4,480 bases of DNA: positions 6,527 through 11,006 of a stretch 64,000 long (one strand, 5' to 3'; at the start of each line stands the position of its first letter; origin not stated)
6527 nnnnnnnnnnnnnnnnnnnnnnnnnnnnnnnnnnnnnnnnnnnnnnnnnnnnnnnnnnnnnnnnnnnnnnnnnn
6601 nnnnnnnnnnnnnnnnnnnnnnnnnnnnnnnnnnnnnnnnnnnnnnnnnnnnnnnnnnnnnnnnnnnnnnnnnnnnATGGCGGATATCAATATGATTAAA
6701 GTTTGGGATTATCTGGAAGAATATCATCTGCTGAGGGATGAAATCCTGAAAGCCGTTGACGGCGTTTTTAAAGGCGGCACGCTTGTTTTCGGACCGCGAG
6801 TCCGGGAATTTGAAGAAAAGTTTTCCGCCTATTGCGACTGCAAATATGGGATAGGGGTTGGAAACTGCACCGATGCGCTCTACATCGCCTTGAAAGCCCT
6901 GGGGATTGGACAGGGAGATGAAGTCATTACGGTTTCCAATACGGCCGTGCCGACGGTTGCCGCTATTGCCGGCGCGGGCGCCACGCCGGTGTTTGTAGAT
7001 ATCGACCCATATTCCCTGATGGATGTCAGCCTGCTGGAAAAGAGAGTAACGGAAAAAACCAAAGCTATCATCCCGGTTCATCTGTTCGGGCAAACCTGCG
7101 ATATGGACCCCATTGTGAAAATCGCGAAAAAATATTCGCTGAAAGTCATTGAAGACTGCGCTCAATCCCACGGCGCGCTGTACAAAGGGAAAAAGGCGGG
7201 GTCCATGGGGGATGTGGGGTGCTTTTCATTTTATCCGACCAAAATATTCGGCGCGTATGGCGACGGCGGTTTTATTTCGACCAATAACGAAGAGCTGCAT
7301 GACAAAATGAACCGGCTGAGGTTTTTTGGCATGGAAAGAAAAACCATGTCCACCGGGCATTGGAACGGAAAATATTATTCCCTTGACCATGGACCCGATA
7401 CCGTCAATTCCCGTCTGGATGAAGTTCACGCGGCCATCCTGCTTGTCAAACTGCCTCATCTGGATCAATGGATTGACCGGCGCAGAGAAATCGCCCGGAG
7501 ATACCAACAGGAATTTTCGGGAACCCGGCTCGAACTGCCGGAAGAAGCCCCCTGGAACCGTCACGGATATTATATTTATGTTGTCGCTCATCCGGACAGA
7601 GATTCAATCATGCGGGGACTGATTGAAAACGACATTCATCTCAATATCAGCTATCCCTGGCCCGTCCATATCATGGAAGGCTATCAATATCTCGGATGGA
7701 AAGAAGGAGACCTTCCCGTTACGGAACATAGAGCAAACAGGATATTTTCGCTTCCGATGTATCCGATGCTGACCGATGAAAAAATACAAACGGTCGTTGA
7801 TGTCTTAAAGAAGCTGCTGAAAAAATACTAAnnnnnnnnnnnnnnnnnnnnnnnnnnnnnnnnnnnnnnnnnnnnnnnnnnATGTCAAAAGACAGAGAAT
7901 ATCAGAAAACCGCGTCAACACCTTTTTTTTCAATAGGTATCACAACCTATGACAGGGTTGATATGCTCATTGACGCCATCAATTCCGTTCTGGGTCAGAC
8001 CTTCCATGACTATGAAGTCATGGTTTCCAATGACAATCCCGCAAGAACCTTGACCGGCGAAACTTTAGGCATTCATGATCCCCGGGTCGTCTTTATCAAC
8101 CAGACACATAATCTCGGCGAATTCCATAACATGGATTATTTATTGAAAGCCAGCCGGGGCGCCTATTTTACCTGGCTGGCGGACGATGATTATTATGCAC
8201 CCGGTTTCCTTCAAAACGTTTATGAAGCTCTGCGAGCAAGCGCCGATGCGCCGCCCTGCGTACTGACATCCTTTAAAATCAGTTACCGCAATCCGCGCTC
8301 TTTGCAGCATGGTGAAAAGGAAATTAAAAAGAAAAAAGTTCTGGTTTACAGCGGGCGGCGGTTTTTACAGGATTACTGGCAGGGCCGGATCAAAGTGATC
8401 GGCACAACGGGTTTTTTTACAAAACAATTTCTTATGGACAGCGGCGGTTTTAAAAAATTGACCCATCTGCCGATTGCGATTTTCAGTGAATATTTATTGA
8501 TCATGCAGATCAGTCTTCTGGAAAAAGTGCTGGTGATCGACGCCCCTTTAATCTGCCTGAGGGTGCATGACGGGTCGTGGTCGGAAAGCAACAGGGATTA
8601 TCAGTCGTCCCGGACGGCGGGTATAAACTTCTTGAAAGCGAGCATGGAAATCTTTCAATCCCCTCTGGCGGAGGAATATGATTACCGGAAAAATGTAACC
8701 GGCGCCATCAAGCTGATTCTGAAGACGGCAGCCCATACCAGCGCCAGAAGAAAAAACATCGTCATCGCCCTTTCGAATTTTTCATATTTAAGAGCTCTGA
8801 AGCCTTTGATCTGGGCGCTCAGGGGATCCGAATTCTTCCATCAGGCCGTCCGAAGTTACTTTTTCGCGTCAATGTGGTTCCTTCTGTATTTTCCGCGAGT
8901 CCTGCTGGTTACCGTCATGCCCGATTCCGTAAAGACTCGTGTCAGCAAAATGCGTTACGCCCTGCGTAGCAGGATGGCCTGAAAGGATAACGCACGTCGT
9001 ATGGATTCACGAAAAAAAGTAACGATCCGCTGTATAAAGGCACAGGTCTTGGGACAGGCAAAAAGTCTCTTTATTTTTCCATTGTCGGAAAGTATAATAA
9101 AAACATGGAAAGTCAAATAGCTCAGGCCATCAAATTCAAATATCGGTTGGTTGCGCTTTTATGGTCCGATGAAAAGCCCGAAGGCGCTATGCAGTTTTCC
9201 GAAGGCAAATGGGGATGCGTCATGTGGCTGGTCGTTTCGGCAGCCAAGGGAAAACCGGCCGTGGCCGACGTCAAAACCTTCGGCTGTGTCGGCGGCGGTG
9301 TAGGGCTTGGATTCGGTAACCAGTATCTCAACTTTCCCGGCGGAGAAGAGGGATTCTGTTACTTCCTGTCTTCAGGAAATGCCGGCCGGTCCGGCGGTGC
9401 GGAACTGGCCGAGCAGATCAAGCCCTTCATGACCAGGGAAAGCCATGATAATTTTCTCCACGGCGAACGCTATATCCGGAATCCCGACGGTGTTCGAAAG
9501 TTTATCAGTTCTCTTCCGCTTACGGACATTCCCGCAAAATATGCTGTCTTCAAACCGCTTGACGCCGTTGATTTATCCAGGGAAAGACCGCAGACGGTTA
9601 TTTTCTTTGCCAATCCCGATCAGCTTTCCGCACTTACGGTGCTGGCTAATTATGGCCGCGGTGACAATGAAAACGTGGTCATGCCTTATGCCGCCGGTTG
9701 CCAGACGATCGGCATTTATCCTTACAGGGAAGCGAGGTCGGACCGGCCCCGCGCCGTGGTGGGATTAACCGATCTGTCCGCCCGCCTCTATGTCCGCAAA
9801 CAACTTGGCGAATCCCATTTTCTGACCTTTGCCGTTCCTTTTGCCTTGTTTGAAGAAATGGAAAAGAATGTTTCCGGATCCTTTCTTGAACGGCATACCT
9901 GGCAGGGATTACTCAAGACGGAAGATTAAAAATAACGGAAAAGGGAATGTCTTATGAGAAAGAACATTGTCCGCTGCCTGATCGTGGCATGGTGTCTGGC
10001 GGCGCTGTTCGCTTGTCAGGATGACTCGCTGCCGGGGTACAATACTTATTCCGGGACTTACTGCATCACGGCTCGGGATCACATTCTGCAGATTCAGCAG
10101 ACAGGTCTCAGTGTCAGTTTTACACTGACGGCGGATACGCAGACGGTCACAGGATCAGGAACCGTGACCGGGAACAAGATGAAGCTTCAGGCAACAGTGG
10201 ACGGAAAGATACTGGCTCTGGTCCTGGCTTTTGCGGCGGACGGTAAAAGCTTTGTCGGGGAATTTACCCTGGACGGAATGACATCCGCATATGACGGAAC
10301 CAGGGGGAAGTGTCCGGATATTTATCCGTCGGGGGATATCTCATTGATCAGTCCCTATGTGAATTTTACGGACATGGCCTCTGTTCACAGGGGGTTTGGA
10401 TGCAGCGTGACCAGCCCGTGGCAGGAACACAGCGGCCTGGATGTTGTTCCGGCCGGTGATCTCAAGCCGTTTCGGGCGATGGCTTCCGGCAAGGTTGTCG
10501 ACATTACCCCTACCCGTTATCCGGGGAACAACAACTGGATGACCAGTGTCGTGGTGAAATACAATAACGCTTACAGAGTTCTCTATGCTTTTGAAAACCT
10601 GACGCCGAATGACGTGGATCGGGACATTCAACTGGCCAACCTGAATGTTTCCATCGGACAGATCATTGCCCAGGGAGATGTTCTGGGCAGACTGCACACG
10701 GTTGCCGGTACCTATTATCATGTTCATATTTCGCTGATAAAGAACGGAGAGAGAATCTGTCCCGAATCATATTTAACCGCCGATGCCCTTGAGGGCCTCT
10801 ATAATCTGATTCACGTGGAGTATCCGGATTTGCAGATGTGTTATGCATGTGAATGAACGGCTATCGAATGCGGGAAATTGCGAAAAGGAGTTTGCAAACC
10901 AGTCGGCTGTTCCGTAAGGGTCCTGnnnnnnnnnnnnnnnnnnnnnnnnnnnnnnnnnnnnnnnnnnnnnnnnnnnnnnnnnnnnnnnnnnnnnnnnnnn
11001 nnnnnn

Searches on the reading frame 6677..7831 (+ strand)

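Call 13: search_protein_families(library=pfam, proteins=[window:6677-7831:+])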
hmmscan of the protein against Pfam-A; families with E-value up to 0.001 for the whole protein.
window:6677-7831:+ (384 aa): 2 families
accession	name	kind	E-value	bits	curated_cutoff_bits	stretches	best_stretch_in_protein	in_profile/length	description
PF01041.23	DegT_DnrJ_EryC1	-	4.6e-111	371.9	19.8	1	20-377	4-359/360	DegT/DnrJ/EryC1/StrS aminotransferase family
PF00266.25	Aminotran_5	-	0.00011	21.8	21.5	1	63-243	69-255/371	Aminotransferase class-V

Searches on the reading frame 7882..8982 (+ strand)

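Call 13: search_protein_families(library=pfam, proteins=[window:7882-8982:+])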
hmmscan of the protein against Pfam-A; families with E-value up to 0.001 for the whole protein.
window:7882-8982:+ (366 aa): 1 family
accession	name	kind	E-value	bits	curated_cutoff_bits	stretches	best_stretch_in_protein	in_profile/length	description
PF00535.33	Glycos_transf_2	-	2.5e-16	60.5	23.3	1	17-151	1-132/168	Glycosyl transferase family 2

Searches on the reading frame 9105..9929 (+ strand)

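Call 13: search_protein_families(library=pfam, proteins=[window:9105-9929:+])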
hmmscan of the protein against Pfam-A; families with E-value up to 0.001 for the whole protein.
window:9105-9929:+ (274 aa): 1 family
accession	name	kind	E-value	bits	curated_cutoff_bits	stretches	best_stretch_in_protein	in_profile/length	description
PF02596.20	DUF169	-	1.3e-46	159.5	27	1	5-255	2-209/209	Uncharacterised ArCR, COG2043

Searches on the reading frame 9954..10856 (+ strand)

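Call 13: search_protein_families(library=pfam, proteins=[window:9954-10856:+])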
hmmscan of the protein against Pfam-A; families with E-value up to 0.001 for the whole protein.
window:9954-10856:+ (300 aa): 1 family
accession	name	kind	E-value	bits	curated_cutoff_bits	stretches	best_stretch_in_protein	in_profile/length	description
PF01551.29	Peptidase_M23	-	4.7e-07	30.4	28.7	1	158-269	2-95/96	Peptidase family M23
